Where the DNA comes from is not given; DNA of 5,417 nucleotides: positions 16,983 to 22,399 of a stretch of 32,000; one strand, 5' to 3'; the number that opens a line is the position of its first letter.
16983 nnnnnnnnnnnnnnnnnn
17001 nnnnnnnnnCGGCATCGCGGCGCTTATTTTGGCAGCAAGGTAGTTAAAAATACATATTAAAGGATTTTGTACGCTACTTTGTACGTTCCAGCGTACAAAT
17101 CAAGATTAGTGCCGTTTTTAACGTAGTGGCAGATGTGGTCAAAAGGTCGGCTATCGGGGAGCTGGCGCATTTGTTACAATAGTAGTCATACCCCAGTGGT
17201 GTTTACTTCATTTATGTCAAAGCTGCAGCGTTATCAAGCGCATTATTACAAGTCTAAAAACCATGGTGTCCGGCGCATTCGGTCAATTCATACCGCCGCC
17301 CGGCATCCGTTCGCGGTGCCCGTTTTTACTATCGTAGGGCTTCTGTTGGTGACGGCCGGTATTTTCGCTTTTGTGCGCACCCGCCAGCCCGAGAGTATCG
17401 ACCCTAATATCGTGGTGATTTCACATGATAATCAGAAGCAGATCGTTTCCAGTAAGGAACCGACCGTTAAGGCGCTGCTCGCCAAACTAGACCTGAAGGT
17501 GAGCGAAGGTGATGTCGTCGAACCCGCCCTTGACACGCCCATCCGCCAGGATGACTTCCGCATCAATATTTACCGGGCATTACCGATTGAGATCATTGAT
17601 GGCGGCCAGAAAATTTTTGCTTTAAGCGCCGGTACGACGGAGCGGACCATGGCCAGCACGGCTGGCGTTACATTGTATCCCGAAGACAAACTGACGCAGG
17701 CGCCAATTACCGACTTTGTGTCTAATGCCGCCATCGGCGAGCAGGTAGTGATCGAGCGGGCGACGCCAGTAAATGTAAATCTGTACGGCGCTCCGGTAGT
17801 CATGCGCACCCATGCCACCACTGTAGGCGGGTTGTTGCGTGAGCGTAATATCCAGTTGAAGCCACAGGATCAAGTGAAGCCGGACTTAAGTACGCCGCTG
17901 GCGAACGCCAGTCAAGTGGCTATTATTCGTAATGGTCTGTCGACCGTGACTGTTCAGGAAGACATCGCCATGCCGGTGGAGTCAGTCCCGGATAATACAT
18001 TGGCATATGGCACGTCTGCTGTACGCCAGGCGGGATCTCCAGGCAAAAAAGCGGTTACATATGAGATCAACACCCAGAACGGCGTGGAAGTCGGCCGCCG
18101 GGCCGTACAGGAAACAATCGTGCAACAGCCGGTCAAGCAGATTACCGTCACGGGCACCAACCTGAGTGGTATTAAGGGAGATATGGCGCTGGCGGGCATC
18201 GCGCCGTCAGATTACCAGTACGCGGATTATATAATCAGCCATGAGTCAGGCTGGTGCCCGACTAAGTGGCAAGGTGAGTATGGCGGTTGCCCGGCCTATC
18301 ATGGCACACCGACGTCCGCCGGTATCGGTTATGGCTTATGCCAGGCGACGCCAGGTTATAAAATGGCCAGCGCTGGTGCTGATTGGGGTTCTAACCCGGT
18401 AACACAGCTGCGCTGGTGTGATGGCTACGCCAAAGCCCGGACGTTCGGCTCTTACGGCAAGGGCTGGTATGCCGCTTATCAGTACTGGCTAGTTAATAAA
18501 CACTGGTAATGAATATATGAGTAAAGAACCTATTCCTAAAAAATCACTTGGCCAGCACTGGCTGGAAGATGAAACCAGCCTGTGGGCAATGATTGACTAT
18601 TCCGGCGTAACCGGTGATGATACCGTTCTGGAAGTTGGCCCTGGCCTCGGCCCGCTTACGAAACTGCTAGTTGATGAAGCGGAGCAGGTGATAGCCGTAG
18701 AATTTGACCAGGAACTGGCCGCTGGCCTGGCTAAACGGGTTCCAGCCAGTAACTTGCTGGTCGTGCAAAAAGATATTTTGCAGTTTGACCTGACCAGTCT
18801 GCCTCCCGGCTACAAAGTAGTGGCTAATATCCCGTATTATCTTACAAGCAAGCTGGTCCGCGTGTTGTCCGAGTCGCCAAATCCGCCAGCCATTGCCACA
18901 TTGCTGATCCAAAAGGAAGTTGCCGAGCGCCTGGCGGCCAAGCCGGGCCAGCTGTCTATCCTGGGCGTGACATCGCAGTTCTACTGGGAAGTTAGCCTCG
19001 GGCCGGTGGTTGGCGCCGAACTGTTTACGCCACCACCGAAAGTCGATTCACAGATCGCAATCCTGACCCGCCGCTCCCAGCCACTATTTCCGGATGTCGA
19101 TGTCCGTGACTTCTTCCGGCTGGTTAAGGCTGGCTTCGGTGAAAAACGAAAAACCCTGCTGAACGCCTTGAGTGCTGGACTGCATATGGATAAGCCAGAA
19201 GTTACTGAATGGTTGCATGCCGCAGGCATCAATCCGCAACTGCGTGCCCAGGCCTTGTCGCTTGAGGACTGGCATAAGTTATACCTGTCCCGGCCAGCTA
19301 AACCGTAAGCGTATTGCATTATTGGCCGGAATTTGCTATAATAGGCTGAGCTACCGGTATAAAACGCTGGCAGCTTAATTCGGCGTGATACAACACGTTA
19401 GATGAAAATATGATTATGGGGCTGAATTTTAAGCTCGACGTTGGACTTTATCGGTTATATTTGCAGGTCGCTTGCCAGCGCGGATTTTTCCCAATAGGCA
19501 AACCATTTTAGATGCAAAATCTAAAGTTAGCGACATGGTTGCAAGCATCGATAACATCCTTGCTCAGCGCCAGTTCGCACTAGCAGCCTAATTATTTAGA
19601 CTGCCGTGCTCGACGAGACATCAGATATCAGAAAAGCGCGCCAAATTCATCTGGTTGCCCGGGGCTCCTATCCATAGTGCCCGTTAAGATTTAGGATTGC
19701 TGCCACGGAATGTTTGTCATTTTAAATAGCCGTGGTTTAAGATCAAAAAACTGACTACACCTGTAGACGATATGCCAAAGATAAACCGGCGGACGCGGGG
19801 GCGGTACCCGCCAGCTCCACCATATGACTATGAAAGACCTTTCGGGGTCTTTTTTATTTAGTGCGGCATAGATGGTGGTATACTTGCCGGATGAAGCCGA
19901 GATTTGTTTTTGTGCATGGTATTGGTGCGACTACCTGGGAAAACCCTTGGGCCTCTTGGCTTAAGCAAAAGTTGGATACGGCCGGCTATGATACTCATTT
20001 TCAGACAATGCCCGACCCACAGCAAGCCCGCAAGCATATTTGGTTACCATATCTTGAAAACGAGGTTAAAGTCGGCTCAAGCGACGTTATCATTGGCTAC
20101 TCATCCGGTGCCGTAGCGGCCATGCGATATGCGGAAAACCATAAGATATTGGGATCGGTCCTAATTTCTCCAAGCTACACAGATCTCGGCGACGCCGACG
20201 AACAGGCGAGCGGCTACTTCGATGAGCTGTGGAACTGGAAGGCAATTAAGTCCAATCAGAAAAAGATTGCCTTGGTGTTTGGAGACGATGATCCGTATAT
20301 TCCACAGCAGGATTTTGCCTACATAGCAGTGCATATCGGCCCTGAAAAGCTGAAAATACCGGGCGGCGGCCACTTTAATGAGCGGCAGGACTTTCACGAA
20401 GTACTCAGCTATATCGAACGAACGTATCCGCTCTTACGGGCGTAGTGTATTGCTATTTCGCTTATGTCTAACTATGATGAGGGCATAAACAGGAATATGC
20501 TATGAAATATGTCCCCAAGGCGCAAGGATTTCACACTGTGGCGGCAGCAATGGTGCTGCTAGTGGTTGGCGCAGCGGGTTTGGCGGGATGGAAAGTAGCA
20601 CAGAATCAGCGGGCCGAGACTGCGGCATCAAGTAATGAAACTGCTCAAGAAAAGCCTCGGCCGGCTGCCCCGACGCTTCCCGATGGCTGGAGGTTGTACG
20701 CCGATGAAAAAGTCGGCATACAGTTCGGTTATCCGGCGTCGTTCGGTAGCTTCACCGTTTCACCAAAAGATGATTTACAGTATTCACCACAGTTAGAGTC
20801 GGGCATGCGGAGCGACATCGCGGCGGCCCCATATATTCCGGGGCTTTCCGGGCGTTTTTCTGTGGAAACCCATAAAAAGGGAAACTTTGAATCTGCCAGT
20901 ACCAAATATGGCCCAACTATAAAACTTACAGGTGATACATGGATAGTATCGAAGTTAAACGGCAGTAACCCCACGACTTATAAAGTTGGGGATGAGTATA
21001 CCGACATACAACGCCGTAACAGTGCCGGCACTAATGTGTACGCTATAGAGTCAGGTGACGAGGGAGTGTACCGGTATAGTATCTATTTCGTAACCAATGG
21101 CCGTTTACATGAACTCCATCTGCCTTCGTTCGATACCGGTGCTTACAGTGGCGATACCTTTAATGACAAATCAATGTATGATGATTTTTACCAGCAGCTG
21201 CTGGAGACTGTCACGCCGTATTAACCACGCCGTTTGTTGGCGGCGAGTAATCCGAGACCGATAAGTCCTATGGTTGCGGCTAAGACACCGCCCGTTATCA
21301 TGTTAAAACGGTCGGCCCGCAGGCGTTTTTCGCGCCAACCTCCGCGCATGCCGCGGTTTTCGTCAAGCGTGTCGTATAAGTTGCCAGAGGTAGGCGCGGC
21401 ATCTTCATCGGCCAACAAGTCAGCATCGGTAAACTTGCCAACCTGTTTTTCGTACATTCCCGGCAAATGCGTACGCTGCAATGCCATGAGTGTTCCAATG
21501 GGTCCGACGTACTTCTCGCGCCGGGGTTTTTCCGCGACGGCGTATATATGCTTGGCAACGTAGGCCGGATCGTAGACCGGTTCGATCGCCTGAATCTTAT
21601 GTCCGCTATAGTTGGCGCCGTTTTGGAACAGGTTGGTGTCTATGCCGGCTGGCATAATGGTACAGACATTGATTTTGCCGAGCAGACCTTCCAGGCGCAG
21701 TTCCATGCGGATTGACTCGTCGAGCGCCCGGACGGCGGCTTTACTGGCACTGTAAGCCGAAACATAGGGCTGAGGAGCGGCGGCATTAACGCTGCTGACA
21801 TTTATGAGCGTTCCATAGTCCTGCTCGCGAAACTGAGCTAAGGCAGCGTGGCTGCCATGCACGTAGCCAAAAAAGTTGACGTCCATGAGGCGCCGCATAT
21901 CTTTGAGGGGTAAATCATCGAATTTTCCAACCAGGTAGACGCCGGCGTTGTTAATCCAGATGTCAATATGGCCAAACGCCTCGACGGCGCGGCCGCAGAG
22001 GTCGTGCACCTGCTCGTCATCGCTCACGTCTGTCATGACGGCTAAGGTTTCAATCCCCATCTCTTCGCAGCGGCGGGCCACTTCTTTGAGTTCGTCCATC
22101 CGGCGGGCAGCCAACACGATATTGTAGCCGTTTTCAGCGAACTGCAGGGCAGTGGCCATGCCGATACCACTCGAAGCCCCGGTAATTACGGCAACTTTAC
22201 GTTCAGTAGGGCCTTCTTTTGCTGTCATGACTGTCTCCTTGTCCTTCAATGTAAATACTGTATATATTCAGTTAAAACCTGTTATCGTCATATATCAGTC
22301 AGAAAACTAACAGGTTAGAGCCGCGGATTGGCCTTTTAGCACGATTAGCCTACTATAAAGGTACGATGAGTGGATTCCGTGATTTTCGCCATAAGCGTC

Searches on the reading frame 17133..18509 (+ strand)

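Call 59: search_protein_families(library=pfam, proteins=[window:17133-18509:+], max_evalue=0.001)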
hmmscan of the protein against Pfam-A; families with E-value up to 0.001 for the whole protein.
window:17133-18509:+ (458 aa): 2 families
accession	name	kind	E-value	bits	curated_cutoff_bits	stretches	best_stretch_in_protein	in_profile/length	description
PF03990.20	DUF348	-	4.7e-22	77.9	24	2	219-253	7-41/41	G5-linked-Ubiquitin-like domain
PF07501.17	G5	-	6e-19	68.5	23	1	270-342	2-74/75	G5 domain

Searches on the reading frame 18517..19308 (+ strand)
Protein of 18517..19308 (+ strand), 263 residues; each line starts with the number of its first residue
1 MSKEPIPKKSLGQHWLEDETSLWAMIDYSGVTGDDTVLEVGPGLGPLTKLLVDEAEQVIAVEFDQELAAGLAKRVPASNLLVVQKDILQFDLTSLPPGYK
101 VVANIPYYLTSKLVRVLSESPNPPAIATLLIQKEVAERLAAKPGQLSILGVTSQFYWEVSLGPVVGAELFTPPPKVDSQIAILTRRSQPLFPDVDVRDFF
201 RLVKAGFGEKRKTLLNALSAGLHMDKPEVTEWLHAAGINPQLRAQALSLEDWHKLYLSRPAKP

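Call 59: search_protein_families(library=pfam, proteins=[window:18517-19308:+], max_evalue=0.001)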
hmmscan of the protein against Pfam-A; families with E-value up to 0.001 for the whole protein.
window:18517-19308:+ (263 aa): 2 families
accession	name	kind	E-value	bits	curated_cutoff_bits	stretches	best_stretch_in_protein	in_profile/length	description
PF00398.26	RrnaAD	-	4.7e-50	170.6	24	1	8-256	5-258/263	Ribosomal RNA adenine dimethylase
PF05401.17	NodS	-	0.0003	21.1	24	0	35-112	45-122/201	Nodulation protein S (NodS)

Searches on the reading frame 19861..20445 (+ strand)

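Call 3: search_protein_families(library=pfam, proteins=[window:19861-20445:+], max_evalue=0.01)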
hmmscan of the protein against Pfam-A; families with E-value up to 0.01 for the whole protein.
window:19861-20445:+ (194 aa): 4 families
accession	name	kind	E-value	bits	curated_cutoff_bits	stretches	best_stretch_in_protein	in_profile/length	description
PF06821.19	Ser_hydrolase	-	6.3e-13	49.4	22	1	16-180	2-162/172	Serine hydrolase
PF12697.13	Abhydrolase_6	-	1.5e-06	29.5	26.3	1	16-114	2-103/217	Alpha/beta hydrolase family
PF00561.26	Abhydrolase_1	-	1.6e-06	28.4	25.8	0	13-124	1-124/245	alpha/beta hydrolase fold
PF03959.19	FSH1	-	0.0076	16.4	21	0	70-172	98-200/211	Serine hydrolase (FSH1)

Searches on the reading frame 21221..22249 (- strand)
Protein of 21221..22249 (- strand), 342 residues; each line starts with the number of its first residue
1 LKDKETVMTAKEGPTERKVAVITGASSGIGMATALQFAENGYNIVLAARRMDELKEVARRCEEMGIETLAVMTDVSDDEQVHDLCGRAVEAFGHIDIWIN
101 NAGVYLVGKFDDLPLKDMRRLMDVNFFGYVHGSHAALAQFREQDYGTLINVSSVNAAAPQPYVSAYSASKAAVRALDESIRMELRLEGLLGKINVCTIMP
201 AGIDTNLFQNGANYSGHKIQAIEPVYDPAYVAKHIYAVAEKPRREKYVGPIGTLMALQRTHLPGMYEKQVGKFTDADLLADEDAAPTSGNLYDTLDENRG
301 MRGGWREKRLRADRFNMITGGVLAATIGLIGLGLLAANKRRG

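Call 3: search_protein_families(library=pfam, proteins=[window:21221-22249:-], max_evalue=0.01)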
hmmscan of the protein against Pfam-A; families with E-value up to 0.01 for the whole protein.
window:21221-22249:- (342 aa): 3 families
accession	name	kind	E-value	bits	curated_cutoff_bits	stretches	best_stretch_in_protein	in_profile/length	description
PF00106.31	adh_short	-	2.9e-52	177.4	26.6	1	18-210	1-189/195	short chain dehydrogenase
PF13561.12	adh_short_C2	-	2.7e-33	116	27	1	24-210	1-183/236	Enoyl-(Acyl carrier protein) reductase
PF08659.16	KR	-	2.1e-12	47.8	22.6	1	21-179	4-162/180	KR domain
